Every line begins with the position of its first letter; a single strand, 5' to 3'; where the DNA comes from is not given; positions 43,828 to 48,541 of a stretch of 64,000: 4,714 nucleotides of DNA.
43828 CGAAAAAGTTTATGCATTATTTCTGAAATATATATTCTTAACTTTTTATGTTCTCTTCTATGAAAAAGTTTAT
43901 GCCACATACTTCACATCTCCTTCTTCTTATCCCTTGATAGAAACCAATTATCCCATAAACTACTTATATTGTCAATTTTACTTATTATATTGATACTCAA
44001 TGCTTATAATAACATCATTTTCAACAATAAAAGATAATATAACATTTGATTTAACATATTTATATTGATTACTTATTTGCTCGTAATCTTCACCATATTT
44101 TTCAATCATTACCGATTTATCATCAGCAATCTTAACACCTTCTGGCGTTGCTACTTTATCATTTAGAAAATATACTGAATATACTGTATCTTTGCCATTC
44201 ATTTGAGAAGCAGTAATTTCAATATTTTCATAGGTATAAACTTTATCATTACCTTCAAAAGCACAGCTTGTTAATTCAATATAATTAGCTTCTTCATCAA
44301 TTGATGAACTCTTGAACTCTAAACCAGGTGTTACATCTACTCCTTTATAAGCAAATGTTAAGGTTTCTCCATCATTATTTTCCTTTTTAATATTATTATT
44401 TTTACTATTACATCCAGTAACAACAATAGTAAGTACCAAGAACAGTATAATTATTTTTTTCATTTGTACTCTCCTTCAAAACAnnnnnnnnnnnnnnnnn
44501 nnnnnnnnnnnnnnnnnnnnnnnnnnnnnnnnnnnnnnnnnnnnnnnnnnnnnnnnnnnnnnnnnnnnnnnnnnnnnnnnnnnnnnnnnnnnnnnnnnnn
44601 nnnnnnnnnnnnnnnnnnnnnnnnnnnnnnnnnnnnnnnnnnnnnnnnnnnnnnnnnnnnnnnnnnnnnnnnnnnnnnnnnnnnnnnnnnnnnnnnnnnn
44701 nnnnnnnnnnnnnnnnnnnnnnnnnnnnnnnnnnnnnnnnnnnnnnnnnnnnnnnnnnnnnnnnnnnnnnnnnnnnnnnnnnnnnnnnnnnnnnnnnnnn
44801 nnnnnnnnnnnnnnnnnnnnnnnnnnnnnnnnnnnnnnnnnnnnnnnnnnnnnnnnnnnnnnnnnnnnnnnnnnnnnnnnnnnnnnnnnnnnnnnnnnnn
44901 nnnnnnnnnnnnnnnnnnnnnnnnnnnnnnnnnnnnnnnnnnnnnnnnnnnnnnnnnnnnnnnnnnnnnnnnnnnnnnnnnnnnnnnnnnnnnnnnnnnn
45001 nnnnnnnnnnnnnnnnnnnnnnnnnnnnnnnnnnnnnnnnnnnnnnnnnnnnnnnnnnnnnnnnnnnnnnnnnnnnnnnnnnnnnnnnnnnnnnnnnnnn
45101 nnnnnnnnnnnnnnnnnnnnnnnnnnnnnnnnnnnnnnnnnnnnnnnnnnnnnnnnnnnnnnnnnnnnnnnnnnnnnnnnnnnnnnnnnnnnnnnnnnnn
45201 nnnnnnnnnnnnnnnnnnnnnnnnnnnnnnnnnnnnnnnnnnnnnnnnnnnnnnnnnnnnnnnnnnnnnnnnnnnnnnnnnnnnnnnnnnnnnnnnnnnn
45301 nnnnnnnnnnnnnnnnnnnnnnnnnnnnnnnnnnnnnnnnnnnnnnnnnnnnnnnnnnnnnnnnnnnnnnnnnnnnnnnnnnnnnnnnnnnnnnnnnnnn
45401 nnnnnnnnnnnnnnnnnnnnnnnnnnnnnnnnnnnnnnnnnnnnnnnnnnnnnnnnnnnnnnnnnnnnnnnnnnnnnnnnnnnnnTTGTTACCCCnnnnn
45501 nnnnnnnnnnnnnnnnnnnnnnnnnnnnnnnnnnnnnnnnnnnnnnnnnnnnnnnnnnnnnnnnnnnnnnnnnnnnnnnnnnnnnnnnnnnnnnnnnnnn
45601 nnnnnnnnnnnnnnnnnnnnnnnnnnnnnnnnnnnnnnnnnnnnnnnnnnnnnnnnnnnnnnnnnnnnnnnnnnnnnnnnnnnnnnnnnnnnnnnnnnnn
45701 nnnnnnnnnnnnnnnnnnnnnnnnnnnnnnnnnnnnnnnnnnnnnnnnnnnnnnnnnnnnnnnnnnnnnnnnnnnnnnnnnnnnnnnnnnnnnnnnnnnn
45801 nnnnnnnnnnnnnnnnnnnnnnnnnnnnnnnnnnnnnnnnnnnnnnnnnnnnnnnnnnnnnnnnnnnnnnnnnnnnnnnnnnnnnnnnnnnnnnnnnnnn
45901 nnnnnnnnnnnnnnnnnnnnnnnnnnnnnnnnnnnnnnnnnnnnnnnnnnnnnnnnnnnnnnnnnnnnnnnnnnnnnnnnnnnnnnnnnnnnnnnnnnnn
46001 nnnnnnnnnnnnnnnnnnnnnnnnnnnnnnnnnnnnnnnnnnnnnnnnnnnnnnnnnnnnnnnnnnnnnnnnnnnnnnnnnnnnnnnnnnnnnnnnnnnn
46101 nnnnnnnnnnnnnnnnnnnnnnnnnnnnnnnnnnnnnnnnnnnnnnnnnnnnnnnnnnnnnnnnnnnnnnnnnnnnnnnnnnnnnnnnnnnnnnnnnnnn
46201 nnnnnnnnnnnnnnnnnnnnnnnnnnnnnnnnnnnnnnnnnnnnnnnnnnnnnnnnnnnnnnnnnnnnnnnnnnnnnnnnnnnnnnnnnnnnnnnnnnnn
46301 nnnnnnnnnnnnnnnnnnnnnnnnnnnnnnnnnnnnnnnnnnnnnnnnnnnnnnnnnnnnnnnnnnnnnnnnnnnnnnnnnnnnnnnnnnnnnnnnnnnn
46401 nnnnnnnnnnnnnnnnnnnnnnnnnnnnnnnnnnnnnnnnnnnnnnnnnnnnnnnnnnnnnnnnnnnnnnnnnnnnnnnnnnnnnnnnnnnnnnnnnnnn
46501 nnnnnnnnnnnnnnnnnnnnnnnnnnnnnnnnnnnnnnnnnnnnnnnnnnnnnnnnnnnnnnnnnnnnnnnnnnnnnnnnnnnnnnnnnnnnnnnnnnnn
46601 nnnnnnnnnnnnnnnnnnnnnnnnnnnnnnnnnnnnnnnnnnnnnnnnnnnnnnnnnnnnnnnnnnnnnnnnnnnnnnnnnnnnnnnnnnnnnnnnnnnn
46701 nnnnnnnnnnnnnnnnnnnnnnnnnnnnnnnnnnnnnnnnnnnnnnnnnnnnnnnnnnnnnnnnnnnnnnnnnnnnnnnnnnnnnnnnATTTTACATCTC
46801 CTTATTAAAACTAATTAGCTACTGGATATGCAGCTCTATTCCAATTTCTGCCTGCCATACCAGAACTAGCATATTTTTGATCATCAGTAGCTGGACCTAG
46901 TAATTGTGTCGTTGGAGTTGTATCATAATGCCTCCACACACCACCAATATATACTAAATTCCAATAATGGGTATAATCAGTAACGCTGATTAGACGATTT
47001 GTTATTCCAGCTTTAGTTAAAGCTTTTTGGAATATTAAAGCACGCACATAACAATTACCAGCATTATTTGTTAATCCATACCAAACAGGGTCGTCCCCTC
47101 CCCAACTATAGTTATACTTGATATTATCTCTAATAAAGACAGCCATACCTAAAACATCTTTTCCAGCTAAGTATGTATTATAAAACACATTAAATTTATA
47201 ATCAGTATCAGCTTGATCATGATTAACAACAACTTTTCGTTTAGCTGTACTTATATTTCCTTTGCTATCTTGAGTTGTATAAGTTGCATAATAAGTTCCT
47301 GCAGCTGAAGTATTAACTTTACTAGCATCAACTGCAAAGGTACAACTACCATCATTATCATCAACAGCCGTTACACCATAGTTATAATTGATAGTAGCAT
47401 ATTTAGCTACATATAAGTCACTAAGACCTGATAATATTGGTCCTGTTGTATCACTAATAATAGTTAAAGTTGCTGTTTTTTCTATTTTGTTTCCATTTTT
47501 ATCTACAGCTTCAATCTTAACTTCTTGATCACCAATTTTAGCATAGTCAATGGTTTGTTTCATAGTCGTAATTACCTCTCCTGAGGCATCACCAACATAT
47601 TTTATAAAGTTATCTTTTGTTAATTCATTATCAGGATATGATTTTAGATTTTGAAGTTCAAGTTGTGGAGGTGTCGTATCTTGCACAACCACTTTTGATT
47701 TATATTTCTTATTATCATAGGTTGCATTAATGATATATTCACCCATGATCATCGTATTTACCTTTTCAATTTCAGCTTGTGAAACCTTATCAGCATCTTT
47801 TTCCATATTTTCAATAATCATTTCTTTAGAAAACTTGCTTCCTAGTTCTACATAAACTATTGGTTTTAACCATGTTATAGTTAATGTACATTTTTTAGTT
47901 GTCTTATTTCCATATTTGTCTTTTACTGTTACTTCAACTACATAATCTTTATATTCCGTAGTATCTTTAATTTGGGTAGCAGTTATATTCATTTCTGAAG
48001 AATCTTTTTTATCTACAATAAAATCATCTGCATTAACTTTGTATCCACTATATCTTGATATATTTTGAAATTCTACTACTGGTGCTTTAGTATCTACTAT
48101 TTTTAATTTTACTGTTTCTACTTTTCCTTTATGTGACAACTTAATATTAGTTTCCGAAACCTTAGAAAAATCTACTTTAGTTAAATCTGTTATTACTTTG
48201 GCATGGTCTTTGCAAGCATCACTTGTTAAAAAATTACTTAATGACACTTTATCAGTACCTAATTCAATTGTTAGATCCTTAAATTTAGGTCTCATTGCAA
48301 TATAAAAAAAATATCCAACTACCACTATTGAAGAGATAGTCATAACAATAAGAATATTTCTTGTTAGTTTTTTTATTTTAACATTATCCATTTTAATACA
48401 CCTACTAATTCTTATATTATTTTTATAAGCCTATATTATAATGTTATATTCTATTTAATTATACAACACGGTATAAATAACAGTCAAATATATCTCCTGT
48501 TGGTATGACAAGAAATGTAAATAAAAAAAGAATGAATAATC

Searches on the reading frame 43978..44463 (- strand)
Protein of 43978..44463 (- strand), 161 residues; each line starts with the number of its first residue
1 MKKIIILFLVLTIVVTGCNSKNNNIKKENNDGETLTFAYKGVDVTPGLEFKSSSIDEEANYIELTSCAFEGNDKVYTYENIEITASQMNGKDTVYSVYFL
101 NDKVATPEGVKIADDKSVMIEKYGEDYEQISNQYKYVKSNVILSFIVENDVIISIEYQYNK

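Call 35: search_protein_families(library=pfam, proteins=[window:43978-44463:-], max_evalue=0.01)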
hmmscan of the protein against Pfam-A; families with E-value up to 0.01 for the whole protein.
window:43978-44463:- (161 aa): 1 family
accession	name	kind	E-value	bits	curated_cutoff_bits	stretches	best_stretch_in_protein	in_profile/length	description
PF08139.17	LPAM_1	-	6.8e-05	23.5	20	1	1-19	1-18/18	Prokaryotic membrane lipoprotein lipid attachment site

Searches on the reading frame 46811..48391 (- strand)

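Call 36: search_protein_families(library=pfam, proteins=[window:46811-48391:-], max_evalue=0.01)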
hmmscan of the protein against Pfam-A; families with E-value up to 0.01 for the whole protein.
window:46811-48391:- (526 aa): 3 families
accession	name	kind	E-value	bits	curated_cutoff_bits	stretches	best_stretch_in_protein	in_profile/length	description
PF16403.11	Bact_surface_Ig-like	-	1.1e-09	38.7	27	1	338-389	20-71/71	Bacterial surface protein, Ig-like domain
PF01841.26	Transglut_core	-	4.8e-06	27.2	23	1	417-490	22-107/108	Transglutaminase-like superfamily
PF00028.23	Cadherin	-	0.0014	19.4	28.8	0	269-311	49-90/93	Cadherin domain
